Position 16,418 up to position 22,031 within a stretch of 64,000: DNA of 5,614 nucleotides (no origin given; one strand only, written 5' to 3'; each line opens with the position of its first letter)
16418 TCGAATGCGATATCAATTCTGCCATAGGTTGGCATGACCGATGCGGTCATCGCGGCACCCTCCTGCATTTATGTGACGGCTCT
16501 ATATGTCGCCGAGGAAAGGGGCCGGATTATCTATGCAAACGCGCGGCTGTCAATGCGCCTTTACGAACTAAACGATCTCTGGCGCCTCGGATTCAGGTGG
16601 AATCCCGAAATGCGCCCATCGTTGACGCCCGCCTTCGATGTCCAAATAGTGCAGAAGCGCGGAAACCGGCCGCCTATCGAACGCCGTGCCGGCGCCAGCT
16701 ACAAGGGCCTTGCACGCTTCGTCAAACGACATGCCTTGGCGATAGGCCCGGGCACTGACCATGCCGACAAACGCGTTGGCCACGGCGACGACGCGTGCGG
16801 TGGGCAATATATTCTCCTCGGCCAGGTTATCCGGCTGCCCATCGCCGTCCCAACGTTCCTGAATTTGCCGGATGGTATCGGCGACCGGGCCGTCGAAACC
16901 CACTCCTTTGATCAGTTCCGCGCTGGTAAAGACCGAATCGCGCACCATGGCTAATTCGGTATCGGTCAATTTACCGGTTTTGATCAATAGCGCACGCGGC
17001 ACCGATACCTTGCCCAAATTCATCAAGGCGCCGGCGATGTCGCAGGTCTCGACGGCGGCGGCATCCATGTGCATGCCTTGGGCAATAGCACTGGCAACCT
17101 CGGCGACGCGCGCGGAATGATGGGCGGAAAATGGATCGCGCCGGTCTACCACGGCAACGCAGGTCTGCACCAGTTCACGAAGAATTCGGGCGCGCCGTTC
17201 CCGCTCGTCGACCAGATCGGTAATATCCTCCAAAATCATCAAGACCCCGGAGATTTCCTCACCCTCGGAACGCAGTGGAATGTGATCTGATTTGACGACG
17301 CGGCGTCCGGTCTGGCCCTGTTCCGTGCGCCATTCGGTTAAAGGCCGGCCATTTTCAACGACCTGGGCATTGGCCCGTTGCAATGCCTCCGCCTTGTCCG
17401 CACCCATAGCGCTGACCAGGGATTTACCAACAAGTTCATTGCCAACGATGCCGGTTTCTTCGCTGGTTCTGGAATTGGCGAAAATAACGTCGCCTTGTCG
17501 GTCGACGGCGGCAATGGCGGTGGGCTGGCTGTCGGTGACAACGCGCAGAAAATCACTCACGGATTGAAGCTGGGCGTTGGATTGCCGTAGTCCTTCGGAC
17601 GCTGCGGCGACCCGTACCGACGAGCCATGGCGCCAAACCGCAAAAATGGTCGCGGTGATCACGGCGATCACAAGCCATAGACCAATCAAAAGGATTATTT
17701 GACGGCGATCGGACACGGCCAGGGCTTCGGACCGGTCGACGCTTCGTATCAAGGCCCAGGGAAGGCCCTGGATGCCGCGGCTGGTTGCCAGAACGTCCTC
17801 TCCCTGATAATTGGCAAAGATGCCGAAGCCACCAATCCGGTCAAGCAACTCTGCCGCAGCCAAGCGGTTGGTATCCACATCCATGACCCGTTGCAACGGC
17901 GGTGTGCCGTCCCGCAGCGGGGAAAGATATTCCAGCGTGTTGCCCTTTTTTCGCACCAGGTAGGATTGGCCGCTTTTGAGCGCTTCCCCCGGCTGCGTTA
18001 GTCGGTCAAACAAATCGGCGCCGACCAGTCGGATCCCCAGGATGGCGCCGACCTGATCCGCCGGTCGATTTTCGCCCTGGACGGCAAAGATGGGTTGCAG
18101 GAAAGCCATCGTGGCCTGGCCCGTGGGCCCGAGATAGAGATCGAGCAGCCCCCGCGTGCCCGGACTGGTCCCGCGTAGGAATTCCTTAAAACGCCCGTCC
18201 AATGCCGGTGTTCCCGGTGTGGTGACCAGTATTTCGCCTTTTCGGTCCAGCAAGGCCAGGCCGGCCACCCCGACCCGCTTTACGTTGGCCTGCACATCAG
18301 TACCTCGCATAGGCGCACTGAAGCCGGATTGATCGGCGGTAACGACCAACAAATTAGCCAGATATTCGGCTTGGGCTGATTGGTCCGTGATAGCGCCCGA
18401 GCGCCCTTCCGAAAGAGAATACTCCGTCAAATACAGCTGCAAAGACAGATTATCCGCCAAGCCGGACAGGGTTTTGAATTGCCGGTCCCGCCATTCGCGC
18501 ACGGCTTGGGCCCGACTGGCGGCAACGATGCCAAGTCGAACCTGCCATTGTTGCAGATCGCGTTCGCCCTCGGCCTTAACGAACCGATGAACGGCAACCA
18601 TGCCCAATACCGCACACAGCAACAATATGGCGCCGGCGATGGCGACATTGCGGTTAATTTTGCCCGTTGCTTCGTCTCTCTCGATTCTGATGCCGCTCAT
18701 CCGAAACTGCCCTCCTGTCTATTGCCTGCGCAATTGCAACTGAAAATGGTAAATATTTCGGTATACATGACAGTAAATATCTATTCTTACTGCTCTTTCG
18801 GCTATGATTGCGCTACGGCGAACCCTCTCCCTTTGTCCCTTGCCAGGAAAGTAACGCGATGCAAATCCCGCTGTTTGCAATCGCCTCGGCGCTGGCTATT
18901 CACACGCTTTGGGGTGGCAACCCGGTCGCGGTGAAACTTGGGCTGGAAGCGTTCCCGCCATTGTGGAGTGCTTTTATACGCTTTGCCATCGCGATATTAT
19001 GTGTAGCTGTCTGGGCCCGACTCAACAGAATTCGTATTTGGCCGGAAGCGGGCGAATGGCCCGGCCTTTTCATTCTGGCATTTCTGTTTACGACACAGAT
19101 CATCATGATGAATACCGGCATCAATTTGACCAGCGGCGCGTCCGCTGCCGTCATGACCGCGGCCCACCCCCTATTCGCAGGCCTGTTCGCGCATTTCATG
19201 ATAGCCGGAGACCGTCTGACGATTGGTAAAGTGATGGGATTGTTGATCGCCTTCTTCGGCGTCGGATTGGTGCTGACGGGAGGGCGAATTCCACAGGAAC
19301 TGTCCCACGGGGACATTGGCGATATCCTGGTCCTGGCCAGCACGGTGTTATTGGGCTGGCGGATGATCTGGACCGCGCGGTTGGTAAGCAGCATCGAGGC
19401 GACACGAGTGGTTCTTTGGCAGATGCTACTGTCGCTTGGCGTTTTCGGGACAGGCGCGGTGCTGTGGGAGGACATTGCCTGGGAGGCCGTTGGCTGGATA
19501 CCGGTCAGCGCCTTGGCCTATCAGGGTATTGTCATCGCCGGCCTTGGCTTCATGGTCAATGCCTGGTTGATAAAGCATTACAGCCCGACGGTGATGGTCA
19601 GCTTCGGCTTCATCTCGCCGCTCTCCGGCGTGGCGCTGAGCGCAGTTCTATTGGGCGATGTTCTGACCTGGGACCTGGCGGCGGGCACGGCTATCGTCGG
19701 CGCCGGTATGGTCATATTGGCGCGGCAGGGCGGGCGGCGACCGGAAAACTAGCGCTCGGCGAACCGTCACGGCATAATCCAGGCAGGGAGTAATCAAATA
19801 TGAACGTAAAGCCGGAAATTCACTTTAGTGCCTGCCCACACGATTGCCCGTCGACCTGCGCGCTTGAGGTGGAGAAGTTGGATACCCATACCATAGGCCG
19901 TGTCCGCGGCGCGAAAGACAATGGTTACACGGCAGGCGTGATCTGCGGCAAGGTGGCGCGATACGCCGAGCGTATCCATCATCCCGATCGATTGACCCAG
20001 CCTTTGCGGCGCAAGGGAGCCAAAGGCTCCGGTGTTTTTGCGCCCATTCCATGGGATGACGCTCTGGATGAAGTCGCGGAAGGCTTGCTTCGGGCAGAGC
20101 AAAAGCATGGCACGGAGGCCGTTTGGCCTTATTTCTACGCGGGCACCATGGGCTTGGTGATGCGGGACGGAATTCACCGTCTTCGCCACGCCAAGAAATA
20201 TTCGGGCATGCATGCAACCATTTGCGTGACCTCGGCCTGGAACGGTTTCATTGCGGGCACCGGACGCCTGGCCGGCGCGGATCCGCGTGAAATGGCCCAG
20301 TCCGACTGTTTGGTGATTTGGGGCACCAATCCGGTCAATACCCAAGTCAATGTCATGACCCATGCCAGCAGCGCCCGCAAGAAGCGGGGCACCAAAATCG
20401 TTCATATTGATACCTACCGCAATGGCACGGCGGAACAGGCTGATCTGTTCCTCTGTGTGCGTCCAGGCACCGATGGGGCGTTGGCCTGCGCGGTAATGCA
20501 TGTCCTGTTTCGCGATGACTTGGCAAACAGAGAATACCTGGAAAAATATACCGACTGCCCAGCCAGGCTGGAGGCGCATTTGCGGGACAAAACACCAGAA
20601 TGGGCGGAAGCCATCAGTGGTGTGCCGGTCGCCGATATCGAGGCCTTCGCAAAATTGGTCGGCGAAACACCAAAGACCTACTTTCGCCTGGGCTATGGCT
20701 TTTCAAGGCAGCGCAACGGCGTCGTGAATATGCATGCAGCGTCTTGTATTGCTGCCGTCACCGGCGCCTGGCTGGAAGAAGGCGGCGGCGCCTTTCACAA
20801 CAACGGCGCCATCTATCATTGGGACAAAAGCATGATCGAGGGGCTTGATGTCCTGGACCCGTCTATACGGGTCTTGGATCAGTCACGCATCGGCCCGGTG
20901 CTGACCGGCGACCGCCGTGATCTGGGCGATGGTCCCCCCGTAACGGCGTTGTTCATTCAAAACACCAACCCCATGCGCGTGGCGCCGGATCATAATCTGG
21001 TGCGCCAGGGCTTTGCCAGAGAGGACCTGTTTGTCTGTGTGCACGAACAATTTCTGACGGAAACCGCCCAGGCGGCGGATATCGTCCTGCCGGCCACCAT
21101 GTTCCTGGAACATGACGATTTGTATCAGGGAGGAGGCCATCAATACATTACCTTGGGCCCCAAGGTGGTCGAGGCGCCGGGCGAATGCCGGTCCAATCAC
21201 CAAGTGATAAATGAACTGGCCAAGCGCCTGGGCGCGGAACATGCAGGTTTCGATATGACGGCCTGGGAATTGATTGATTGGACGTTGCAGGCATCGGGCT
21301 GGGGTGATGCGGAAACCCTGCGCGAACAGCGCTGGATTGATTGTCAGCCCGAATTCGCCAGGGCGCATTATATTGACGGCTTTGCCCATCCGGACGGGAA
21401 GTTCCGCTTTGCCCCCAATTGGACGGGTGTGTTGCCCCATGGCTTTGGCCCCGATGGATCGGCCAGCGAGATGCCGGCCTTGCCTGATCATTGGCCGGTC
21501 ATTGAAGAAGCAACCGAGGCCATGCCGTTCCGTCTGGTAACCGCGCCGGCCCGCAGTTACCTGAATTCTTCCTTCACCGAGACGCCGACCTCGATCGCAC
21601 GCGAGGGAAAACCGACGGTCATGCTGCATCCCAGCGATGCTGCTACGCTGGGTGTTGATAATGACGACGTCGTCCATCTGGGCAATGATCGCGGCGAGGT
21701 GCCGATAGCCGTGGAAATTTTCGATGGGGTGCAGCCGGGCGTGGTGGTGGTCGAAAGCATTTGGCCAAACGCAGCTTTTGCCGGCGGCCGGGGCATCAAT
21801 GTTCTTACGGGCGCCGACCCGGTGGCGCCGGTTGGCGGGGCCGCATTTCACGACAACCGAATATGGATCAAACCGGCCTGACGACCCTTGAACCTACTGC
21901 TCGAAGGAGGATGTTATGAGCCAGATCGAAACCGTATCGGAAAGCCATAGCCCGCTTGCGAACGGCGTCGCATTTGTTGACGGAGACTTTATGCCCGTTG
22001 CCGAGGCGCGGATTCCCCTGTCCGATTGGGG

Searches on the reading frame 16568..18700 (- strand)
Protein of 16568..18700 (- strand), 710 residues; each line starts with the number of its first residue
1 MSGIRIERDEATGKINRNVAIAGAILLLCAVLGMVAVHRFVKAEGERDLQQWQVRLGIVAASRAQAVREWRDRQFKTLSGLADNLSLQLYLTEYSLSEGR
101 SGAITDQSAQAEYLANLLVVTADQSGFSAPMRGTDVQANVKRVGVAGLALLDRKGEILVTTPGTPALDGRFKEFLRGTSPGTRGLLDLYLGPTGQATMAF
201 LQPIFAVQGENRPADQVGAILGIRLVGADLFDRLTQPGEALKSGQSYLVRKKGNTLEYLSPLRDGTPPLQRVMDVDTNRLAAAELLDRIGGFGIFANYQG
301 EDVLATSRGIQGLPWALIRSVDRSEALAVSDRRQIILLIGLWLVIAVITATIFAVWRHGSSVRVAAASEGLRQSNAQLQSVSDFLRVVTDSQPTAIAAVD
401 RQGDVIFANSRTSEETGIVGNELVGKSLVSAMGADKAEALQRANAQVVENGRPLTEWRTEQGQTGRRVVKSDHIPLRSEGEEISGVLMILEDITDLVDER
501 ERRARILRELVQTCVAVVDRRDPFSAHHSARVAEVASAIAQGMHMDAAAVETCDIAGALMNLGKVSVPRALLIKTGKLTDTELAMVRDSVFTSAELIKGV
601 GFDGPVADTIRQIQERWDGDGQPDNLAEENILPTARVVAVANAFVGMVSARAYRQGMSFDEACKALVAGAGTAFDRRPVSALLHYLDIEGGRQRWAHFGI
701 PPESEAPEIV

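Call 90: search_protein_families(library=pfam, proteins=[window:16568-18700:-], max_evalue=0.0001)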
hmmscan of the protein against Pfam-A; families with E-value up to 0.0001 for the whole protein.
window:16568-18700:- (710 aa): 5 families
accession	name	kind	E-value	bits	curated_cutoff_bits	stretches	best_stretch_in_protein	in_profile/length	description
PF13487.12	HD_5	-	3.3e-33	115.3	27.2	1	514-676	3-168/170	HD domain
PF08448.16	PAS_4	-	1.9e-12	47.9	23.1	1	390-496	2-108/110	PAS fold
PF00989.32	PAS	-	9.9e-10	38.9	22.6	1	385-493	3-113/113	PAS fold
PF02743.24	dCache_1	-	1.7e-07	31.4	45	1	96-318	14-238/240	Cache domain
PF01966.28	HD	-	2.9e-06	28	22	1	527-644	3-113/116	HD domain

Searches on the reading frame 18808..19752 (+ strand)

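Call 24: search_protein_families(library=pfam, proteins=[window:18808-19752:+], max_evalue=0.0001)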
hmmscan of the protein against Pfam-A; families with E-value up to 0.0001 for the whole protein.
window:18808-19752:+ (314 aa): 1 family
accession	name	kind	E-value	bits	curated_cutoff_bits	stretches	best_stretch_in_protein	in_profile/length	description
PF00892.27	EamA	-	3.9e-24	85.9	28.2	2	23-156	2-134/135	EamA-like transporter family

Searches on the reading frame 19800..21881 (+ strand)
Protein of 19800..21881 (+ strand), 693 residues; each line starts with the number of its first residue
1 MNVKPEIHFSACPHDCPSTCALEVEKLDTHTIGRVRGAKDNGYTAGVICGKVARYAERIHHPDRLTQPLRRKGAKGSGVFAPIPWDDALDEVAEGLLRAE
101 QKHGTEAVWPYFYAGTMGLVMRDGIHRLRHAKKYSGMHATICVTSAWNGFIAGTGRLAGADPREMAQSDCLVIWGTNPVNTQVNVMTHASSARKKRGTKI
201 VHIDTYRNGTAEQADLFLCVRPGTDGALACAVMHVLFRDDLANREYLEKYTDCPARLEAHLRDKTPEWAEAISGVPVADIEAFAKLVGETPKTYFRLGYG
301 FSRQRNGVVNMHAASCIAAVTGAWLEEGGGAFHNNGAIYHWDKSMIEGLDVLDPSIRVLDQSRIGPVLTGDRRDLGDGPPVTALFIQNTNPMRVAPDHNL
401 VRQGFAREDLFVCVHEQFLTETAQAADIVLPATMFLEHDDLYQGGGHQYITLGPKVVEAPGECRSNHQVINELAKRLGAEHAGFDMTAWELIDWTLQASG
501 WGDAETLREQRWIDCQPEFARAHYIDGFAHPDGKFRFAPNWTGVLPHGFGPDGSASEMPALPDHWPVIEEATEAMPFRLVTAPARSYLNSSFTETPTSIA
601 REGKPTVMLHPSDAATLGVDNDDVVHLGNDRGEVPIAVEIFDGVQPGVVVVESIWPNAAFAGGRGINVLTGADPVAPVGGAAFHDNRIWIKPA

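Call 90: search_protein_families(library=pfam, proteins=[window:19800-21881:+], max_evalue=0.0001)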
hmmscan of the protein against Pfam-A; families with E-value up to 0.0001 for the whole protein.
window:19800-21881:+ (693 aa): 3 families
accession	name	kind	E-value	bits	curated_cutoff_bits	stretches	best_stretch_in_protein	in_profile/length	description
PF00384.28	Molybdopterin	-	3.7e-39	135.2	24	1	64-476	1-353/353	Molybdopterin oxidoreductase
PF01568.27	Molydop_binding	-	2.5e-18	66.6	26.8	1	577-681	1-103/110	Molydopterin dinucleotide binding domain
PF04879.21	Molybdop_Fe4S4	-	1.4e-05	25.4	22.7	1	10-61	6-55/55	Molybdopterin oxidoreductase Fe4S4 domain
